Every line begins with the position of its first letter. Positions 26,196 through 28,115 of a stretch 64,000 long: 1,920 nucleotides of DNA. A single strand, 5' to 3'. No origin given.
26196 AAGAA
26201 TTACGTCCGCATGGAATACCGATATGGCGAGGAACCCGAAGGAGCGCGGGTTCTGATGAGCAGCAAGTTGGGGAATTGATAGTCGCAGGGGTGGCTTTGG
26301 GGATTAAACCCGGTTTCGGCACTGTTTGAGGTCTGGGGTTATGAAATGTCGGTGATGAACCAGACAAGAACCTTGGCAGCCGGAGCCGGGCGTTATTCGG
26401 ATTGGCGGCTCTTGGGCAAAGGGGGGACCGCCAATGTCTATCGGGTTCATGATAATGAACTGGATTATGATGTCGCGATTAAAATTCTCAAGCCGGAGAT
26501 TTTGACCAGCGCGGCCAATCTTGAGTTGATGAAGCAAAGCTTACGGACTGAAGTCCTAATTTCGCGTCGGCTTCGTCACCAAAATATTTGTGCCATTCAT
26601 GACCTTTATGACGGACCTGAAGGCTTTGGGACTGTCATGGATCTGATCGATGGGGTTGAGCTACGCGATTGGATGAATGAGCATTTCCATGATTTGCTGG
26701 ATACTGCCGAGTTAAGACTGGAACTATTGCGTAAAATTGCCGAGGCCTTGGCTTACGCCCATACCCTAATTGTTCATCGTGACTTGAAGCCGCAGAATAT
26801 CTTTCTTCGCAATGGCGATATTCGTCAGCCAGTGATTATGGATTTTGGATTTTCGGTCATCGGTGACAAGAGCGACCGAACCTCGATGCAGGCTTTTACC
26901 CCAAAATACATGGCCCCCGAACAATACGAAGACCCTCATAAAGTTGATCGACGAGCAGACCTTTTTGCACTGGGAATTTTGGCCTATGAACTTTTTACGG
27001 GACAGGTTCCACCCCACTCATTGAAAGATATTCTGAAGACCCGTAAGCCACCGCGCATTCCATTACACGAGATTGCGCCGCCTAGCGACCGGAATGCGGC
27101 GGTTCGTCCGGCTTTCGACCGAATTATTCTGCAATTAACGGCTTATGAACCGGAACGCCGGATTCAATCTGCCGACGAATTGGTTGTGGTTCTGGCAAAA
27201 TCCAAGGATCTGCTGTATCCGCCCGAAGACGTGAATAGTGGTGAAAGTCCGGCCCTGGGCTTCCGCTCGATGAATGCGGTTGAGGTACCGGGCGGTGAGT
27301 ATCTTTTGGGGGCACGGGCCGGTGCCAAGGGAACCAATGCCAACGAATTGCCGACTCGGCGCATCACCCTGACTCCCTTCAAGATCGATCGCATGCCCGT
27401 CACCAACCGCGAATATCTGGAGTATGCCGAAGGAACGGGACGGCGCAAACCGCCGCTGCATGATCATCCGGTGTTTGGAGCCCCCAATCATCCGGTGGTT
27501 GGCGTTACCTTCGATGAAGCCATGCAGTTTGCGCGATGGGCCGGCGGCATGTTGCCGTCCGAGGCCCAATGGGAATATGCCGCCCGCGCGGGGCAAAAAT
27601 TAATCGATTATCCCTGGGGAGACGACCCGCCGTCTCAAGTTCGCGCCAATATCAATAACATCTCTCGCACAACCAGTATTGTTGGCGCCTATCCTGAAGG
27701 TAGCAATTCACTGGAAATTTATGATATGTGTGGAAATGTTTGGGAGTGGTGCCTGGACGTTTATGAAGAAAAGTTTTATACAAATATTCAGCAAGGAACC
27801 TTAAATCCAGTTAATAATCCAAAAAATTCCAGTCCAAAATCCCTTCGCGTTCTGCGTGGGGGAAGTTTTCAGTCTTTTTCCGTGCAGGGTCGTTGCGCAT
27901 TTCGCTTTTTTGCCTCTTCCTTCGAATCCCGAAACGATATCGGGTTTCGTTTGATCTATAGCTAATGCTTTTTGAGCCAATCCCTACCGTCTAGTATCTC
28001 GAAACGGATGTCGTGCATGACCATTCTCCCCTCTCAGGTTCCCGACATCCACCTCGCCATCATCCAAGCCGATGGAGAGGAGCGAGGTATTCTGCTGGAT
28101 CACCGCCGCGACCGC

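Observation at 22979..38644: Compact, co-directional T4P/T2SS-like machine with fused alignment-complex genes and no retraction ATPase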

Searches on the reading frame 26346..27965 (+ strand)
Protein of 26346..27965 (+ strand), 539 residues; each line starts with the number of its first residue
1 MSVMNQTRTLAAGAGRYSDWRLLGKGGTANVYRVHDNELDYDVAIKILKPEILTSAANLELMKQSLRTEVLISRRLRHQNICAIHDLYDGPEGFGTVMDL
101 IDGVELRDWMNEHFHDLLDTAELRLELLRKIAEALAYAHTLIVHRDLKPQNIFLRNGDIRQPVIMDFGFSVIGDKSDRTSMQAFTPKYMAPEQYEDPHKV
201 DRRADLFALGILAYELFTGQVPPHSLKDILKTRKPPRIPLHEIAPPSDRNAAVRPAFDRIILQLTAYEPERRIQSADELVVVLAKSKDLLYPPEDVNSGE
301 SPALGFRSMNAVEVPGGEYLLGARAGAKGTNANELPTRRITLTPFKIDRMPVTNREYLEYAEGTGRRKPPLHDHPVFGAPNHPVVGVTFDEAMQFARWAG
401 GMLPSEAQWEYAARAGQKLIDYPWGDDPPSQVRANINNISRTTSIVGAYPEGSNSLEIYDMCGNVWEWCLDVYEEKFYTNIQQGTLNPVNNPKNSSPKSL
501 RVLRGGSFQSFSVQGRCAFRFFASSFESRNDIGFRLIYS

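Call 4: search_protein_families(library=pfam, proteins=[window:26346-27965:+], max_evalue=0.01)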
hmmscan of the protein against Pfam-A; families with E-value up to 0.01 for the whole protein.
window:26346-27965:+ (539 aa): 6 families
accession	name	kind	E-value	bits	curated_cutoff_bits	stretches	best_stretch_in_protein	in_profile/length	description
PF03781.23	FGE-sulfatase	-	4.6e-50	171.1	23.3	1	311-537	5-254/255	Sulfatase-modifying factor enzyme 1-like domain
PF00069.31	Pkinase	-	3.1e-38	132.1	31.7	1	18-274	2-253/263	Protein kinase domain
PF07714.23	PK_Tyr_Ser-Thr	-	2.1e-21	76.9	23.1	1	22-227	6-209/258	Protein tyrosine and serine/threonine kinase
PF01636.29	APH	-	5.3e-06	26.8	23.2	1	106-174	131-201/239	Phosphotransferase enzyme family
PF10707.15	YrbL-PhoP_reg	-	1.8e-05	24.9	31.5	1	18-166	4-151/185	PhoP regulatory network protein YrbL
PF03109.22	ABC1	-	0.0015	18.2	22.9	0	97-182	146-226/244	ABC1 atypical kinase-like domain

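Call 6: search_protein_families(library=ncbifam, proteins=[window:26346-27965:+], max_evalue=0.01)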
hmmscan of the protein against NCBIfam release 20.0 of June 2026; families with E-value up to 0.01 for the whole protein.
window:26346-27965:+ (539 aa): 22 families
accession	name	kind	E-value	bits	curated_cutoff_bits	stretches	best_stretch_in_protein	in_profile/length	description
NF033483.0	PknB_PASTA_kin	equivalog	3.7e-46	158.3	450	1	14-286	6-268/563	Stk1 family PASTA domain-containing Ser/Thr kinase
NF047741.1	antiphage_MADS6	equivalog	2.2e-40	138.8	460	2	119-285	296-459/612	methylation-associated defense system protein kinase MAD6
NF052427.1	StpK7MSMEG_1200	equivalog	6.8e-29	100.8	900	1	14-281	6-263/601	serine/threonine protein kinase StpK7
TIGR03440.2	egtB_TIGR03440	equivalog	1.1e-28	100.4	360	2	380-536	272-412/413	ergothioneine biosynthesis protein EgtB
TIGR03525.2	GldK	equivalog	2.1e-27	96.5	350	1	381-537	219-404/408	T9SS ring complex lipoprotein PorK/GldK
NF038150.1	lanthi_synth_IV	equivalog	2e-26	92.6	650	1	12-286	186-456/851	class IV lanthionine synthetase LanL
NF041186.1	SenA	equivalog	1.2e-25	90.7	420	2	379-536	268-380/382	selenoneine synthase SenA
NF033442.0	BREX_PglW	equivalog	1.9e-24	85.5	990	1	40-295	231-495/1391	BREX system serine/threonine kinase PglW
TIGR03903.1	TOMM_kin_cyc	equivalog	2.6e-19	68.6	705.75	1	42-233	5-201/1267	TOMM system kinase/cyclase fusion protein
NF009651.0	PRK13184.1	equivalog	7.4e-19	67.2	839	1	16-280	3-284/932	serine/threonine-protein kinase PknD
NF051459.1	pyoverdine_PvdO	equivalog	4.5e-17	62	500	1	312-537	37-277/280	dihydropyoverdine dehydrogenase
NF043056.1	T4SS_LegK1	equivalog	3.9e-11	42.2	550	1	96-214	156-282/516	Dot/Icm T4SS effector kinase LegK1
NF053615.1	SerThrKinAfsKStmc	equivalog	3.3e-09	36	1300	1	130-225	120-215/809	protein serine/threonine kinase AfsK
TIGR04344.1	ovoA_Nterm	equivalog_domain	5.9e-09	35.3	400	1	385-474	298-385/444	5-histidylcysteine sulfoxide synthase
NF038151.1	lanthi_synth_III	equivalog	3.5e-07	29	575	1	65-222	269-428/833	class III lanthionine synthetase LanKC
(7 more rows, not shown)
